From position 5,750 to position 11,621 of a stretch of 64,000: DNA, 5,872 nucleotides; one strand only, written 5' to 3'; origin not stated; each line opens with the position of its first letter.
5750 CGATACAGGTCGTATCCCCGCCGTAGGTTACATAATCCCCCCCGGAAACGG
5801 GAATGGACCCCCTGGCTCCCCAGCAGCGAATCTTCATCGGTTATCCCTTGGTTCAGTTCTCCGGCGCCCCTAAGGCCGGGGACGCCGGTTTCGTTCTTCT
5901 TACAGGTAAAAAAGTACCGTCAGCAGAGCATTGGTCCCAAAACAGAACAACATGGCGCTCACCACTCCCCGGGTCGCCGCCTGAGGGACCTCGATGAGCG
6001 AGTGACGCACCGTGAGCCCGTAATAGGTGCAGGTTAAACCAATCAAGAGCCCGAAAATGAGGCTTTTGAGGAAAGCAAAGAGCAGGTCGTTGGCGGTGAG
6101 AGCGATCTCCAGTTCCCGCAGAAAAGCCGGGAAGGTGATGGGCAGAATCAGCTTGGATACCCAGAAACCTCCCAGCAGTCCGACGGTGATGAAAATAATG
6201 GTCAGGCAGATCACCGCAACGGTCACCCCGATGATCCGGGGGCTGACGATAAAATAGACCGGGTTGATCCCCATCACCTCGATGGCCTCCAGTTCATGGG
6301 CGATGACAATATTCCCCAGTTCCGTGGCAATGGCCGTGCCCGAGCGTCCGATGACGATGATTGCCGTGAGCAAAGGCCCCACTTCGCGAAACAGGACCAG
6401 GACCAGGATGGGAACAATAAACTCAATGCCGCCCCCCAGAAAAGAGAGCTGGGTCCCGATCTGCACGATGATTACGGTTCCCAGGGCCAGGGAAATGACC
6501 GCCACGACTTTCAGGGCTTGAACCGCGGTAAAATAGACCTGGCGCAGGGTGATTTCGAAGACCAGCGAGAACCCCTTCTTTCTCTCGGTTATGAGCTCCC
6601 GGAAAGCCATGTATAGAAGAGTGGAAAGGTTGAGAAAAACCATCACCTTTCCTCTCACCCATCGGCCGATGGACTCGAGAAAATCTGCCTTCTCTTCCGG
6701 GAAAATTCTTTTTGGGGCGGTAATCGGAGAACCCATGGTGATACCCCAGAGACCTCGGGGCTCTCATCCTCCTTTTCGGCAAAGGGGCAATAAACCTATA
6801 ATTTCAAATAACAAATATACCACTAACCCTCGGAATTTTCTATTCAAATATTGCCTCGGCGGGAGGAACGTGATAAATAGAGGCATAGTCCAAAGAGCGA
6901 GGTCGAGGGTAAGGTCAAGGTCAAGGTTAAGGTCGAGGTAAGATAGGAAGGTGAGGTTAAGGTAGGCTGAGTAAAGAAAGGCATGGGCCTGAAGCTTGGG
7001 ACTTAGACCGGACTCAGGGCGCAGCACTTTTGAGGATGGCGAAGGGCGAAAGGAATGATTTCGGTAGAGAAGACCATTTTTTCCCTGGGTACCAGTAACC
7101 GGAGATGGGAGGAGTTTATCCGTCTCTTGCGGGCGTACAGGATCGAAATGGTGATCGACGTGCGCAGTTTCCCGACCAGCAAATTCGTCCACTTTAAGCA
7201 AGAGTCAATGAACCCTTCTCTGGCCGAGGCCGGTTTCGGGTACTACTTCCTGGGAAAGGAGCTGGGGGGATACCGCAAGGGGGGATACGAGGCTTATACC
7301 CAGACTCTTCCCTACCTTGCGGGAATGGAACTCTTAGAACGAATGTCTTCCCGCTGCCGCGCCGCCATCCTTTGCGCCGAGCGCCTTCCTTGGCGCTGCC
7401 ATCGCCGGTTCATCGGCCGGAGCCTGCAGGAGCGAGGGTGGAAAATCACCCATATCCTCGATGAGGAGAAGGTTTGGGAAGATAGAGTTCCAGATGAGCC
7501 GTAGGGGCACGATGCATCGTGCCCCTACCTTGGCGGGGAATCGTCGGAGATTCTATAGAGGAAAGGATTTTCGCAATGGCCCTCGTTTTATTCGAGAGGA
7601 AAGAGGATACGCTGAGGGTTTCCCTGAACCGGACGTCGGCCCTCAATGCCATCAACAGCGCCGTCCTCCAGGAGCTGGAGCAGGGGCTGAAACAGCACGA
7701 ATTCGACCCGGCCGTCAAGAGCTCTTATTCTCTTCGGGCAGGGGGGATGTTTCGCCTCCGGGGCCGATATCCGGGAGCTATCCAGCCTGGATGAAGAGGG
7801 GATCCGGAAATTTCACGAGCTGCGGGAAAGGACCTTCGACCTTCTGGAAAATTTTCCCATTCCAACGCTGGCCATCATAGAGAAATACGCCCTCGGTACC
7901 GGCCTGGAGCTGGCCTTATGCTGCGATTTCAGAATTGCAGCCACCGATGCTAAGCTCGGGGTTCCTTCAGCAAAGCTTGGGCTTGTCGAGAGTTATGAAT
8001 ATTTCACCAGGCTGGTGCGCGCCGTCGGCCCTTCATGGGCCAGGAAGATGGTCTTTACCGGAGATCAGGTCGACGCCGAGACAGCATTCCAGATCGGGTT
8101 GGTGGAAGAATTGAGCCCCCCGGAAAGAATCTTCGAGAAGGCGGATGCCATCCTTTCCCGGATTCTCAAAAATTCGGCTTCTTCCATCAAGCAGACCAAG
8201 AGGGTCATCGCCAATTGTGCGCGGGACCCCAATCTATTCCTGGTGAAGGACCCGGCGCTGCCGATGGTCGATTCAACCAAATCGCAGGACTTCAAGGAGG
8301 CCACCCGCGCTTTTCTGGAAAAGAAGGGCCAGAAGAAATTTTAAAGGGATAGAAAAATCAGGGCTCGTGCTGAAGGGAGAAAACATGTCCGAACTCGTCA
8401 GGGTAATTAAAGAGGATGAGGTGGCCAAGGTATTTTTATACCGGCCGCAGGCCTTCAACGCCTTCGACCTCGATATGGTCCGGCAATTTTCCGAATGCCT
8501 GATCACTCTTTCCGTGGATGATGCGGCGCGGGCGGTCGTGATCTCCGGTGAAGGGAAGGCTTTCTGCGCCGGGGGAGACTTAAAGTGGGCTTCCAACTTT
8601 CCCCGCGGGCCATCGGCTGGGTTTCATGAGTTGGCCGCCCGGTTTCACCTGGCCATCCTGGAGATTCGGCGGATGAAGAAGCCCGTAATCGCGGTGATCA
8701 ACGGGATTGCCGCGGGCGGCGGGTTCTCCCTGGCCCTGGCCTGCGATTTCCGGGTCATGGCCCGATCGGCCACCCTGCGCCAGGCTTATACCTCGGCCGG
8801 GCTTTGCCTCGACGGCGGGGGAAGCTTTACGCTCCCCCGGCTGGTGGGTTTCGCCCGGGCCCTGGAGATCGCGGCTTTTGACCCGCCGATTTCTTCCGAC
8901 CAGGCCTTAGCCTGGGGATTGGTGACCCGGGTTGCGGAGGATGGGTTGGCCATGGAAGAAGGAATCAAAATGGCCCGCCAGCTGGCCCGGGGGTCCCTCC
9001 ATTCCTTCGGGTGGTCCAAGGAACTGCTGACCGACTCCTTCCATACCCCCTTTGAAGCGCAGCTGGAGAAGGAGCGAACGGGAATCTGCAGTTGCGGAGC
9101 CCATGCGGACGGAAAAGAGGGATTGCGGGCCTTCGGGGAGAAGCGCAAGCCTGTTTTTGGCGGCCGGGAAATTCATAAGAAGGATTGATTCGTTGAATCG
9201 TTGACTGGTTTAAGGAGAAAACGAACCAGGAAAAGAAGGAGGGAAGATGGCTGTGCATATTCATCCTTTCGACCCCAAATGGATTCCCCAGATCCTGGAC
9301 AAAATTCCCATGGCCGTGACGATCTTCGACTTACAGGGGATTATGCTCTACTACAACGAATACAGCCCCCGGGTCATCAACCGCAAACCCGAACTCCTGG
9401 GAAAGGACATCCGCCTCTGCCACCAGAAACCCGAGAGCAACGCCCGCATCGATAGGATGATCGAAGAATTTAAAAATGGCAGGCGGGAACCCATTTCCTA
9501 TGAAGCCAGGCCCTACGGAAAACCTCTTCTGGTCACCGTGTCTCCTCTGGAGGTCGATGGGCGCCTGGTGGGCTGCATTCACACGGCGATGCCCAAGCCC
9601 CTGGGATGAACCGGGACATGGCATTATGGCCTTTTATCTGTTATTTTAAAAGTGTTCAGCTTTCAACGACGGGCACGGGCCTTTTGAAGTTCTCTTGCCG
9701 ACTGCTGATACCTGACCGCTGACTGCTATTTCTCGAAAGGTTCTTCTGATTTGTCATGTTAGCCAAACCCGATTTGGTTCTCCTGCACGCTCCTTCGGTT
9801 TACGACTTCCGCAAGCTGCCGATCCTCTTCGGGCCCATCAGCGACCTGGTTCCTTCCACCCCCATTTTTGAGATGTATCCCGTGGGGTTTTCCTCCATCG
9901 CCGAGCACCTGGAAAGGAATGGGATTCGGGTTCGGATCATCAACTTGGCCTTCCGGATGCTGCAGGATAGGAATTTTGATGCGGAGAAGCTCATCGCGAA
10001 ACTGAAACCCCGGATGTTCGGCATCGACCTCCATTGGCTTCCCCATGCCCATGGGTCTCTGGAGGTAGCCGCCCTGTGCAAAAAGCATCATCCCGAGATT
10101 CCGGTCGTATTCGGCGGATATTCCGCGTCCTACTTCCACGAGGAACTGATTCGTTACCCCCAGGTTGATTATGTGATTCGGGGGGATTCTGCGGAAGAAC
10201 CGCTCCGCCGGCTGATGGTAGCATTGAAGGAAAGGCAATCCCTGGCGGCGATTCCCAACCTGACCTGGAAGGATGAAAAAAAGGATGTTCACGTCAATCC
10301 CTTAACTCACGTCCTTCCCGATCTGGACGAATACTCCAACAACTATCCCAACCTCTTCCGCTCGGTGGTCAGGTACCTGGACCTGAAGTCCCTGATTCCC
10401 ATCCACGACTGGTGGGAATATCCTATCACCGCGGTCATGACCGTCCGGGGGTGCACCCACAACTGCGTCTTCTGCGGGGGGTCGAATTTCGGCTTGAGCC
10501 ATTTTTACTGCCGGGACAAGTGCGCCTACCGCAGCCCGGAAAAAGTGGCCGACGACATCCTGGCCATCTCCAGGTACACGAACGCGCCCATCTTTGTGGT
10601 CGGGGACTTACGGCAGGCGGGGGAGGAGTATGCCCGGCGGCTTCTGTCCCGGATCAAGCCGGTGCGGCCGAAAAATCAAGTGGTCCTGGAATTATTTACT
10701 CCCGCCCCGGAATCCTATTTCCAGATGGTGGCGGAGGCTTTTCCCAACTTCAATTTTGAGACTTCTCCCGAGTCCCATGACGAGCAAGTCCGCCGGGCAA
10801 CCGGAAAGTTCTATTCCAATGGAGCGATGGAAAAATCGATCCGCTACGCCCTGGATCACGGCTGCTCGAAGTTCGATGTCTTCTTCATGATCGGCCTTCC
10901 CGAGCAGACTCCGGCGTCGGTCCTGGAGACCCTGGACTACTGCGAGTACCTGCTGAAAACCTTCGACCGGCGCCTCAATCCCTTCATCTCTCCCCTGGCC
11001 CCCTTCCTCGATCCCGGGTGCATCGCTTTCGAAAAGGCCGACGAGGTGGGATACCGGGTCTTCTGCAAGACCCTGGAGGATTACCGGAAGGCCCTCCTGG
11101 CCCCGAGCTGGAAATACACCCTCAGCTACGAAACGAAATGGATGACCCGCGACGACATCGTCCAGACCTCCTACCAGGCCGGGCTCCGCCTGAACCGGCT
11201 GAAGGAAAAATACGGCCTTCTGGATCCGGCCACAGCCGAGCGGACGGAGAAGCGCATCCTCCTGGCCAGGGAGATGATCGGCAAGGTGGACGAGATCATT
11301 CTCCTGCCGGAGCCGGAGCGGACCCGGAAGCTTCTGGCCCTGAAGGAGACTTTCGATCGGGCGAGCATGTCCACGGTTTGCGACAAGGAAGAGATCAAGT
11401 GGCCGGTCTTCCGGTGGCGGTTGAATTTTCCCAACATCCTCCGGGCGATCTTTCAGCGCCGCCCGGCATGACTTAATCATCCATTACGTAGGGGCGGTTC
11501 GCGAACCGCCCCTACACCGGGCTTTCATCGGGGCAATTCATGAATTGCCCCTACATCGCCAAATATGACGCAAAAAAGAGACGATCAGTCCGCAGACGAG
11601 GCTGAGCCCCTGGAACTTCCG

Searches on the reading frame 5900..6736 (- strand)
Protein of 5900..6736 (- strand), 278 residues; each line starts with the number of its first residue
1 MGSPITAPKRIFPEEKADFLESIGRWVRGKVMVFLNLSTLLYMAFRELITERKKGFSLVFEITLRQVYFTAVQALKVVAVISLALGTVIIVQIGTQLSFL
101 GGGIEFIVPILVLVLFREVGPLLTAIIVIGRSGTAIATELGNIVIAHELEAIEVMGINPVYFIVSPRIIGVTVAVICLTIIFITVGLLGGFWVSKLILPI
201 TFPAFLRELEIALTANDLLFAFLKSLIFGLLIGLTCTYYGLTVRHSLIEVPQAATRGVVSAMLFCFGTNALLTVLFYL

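Call 26: search_protein_families(library=pfam, proteins=[window:5900-6736:-], max_evalue=0.0001)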
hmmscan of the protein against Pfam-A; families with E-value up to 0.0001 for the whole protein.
window:5900-6736:- (278 aa): 1 family
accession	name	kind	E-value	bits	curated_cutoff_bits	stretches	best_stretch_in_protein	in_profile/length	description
PF02405.21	MlaE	-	4.7e-56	190.2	22.5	1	64-275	2-212/212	Permease MlaE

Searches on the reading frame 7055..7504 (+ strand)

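Call 29: search_protein_families(library=pfam, proteins=[window:7055-7504:+], max_evalue=0.001)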
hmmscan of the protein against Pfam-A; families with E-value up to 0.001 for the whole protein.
window:7055-7504:+ (149 aa): 1 family
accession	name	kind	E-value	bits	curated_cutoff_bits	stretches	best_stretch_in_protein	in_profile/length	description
PF04343.18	DUF488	-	8.1e-18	65.6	22.2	1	18-121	2-118/121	Domain of unknown function DUF488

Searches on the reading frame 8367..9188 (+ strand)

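Call 26: search_protein_families(library=pfam, proteins=[window:8367-9188:+], max_evalue=0.0001)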
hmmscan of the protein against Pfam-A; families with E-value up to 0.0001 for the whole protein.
window:8367-9188:+ (273 aa): 2 families
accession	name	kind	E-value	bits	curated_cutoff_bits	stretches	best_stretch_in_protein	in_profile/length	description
PF00378.25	ECH_1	-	1.2e-49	169.3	27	1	16-266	3-250/251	Enoyl-CoA hydratase/isomerase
PF16113.10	ECH_2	-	1.3e-30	107.5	27.2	1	21-187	3-169/335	Enoyl-CoA hydratase/isomerase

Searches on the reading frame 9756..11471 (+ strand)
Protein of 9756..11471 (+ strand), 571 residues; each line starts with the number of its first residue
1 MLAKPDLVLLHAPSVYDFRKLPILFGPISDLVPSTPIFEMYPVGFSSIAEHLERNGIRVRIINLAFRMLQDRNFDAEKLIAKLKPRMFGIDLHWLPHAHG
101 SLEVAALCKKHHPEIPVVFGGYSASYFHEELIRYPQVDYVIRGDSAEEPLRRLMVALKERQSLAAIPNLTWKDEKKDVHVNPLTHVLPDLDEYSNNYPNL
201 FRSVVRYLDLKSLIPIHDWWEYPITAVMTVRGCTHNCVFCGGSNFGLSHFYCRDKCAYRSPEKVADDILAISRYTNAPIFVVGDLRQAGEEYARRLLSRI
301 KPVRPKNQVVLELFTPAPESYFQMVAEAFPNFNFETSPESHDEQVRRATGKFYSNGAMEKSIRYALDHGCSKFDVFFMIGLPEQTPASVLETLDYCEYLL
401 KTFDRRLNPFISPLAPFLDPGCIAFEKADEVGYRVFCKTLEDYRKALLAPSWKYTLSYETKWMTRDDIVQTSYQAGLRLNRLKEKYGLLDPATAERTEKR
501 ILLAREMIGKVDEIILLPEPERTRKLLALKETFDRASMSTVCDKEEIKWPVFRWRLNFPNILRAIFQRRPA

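Call 26: search_protein_families(library=pfam, proteins=[window:9756-11471:+], max_evalue=0.0001)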
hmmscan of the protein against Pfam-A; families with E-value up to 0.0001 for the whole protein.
window:9756-11471:+ (571 aa): 2 families
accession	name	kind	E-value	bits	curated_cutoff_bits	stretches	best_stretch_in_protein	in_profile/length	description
PF02310.24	B12-binding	-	5.1e-16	59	32.1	1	38-146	10-114/121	B12 binding domain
PF04055.27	Radical_SAM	-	3.9e-12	47.1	29.5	1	229-395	3-165/166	Radical SAM superfamily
